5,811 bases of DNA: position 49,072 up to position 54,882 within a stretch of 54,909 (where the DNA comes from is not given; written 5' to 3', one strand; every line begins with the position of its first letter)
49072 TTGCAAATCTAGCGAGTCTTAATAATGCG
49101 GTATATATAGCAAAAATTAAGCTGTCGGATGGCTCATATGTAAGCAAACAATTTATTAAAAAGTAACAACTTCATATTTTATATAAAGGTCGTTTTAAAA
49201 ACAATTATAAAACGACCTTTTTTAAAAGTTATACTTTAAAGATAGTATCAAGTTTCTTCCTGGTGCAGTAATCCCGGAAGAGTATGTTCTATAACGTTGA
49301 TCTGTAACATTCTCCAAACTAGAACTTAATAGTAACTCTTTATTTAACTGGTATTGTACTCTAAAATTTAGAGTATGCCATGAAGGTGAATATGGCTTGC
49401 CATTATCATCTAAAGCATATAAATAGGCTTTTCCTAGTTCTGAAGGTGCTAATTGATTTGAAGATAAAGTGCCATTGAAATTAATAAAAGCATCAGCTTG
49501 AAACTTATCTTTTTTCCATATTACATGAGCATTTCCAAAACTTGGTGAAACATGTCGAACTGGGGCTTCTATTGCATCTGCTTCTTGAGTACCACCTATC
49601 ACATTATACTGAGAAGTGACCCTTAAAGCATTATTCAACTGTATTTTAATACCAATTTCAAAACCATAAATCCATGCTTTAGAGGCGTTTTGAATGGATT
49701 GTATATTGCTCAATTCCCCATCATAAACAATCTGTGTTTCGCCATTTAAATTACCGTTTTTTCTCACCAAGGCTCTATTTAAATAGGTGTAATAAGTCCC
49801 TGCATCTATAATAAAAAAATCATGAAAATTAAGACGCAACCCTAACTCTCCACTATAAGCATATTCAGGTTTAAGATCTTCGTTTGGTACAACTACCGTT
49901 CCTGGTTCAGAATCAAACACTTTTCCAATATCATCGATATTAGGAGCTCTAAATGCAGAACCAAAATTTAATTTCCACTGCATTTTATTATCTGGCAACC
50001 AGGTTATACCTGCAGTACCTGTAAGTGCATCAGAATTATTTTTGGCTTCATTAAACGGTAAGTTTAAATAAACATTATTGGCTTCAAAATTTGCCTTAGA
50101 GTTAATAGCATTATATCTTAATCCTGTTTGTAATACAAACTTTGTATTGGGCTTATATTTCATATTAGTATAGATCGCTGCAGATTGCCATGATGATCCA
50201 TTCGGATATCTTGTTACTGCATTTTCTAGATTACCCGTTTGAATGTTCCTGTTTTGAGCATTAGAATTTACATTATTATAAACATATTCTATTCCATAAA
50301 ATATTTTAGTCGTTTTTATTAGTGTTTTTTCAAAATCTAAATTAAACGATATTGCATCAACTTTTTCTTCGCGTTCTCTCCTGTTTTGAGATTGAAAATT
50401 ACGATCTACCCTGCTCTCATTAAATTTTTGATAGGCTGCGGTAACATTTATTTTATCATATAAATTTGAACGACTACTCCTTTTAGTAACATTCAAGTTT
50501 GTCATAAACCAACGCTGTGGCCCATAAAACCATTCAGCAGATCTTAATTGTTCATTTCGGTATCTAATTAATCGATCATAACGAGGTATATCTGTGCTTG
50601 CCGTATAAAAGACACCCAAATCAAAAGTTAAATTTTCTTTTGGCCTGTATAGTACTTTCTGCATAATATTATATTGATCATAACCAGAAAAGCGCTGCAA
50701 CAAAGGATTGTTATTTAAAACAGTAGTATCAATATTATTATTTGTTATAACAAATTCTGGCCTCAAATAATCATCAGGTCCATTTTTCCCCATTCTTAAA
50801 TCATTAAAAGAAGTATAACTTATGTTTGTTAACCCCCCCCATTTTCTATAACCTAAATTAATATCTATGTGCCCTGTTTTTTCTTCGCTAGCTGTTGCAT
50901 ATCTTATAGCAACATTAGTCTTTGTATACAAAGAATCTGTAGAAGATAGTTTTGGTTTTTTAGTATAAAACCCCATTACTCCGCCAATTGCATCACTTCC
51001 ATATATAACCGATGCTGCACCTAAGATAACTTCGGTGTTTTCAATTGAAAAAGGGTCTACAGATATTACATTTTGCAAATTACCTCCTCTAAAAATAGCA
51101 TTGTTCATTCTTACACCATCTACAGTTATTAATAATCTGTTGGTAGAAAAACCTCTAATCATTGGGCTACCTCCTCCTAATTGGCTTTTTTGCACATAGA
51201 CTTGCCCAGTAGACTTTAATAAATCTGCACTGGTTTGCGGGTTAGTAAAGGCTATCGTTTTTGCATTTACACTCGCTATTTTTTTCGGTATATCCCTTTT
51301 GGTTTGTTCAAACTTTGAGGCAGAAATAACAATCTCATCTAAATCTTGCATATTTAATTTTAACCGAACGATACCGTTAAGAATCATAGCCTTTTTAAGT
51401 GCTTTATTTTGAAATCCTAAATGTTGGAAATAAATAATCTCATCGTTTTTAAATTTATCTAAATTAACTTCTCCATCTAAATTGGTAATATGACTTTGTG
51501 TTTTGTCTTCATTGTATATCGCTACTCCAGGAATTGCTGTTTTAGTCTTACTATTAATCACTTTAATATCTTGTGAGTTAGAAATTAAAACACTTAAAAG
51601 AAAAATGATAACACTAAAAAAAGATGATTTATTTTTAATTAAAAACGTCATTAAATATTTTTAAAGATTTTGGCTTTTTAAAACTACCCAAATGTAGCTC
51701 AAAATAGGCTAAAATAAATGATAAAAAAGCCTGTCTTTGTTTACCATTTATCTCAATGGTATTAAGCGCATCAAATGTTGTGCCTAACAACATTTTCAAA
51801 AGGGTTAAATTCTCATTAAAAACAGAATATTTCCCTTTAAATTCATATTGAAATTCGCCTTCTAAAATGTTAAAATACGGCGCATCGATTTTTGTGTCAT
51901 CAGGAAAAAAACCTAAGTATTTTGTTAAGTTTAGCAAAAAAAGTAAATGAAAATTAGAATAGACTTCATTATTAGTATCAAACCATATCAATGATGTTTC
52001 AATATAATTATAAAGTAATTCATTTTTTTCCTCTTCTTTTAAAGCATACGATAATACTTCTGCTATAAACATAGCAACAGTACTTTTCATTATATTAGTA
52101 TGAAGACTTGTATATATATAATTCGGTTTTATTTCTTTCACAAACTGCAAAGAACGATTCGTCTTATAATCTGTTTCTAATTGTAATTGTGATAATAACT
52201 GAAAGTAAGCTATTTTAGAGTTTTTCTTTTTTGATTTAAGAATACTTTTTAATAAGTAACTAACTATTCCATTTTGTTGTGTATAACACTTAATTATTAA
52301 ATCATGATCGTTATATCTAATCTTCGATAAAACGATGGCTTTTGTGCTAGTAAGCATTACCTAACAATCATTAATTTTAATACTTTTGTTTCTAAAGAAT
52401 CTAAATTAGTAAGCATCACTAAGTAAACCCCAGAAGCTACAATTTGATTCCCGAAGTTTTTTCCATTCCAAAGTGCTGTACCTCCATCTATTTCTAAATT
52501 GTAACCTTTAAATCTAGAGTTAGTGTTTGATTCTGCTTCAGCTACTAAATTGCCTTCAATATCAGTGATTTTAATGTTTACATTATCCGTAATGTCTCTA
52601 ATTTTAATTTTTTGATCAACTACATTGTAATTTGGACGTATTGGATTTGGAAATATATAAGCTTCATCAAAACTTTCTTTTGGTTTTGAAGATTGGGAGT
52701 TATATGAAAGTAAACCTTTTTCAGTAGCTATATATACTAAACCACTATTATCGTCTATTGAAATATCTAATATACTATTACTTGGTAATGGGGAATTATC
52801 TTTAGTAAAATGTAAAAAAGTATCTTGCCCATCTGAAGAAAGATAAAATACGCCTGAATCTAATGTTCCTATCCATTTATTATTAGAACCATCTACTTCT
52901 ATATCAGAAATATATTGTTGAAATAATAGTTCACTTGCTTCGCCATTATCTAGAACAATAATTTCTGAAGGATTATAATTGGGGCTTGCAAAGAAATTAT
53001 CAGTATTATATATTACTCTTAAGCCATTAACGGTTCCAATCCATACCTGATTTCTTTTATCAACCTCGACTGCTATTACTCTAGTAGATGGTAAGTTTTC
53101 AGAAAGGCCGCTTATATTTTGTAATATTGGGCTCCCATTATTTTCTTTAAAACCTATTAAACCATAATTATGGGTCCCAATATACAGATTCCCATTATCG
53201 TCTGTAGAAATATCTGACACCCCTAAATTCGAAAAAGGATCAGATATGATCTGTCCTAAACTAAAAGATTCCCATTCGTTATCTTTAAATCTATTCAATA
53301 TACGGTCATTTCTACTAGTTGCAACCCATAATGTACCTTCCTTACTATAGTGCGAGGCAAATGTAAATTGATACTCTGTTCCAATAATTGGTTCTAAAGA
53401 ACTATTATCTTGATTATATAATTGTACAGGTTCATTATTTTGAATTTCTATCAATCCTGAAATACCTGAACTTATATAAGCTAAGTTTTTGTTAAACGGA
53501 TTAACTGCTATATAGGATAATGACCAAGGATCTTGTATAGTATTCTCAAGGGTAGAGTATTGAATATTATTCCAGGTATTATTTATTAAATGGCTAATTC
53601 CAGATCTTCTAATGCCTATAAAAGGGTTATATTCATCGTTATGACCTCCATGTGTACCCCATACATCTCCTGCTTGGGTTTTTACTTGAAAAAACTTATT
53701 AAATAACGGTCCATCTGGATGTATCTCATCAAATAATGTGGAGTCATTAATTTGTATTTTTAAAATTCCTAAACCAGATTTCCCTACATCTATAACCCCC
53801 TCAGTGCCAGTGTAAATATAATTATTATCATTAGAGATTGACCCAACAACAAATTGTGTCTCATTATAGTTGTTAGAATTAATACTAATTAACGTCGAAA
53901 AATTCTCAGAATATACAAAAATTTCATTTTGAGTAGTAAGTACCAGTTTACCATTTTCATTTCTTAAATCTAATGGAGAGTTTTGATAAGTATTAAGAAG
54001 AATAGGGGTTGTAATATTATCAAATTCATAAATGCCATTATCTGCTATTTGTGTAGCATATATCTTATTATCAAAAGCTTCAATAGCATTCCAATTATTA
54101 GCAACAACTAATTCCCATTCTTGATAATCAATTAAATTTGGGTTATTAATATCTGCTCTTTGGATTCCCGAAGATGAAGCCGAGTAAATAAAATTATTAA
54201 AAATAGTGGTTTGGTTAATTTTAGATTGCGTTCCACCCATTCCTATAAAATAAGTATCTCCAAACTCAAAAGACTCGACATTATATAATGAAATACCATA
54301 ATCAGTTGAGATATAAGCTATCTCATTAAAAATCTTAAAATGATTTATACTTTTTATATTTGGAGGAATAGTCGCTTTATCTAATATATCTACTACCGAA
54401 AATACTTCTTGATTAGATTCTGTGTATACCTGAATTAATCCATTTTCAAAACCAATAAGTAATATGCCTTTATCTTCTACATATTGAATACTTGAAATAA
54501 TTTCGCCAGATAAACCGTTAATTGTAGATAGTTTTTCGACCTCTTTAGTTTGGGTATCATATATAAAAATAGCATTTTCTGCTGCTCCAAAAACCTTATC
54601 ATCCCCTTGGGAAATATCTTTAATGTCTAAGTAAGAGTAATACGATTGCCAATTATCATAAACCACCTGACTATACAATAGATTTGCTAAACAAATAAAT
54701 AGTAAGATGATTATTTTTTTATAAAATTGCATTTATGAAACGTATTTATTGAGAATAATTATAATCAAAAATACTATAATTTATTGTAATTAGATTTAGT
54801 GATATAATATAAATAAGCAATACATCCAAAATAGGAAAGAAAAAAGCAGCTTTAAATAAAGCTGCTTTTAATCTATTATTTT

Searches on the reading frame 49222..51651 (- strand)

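Call 98: search_protein_families(library=pfam, proteins=[window:49222-51651:-], max_evalue=0.00001)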
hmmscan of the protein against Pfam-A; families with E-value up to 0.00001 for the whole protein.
window:49222-51651:- (809 aa): 4 families
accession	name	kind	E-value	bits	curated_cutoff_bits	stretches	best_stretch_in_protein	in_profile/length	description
PF00593.30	TonB_dep_Rec_b-barrel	-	2.9e-31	110.2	27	1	365-781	35-435/436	TonB dependent receptor-like, beta-barrel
PF07715.20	Plug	-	7e-22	78.4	23.9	1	118-225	2-107/107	TonB-dependent Receptor Plug Domain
PF14905.12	OMP_b-brl_3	-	1.9e-18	67.2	27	1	406-792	28-383/408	Outer membrane protein beta-barrel family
PF13715.12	CarbopepD_reg_2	-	2.7e-06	27.8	32.2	1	30-108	4-87/88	CarboxypepD_reg-like domain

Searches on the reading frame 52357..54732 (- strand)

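Call 98: search_protein_families(library=pfam, proteins=[window:52357-54732:-], max_evalue=0.00001)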
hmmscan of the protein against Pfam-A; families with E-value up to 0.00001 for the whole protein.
window:52357-54732:- (791 aa): 3 families
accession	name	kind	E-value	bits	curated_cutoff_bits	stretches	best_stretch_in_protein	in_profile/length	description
PF21544.3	PorZ_N_b_propeller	-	9.2e-25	88.2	27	1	47-207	1-154/154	TSS9, PorZ, N-terminal beta-propeller domain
PF07494.17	Reg_prop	-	3.9e-11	42.2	20.4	0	546-569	1-24/24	Two component regulator propeller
PF24807.1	WD40_CDC20-Fz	-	1.1e-06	28.7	200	1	34-113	11-88/292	CDC20/Fizzy WD40 domain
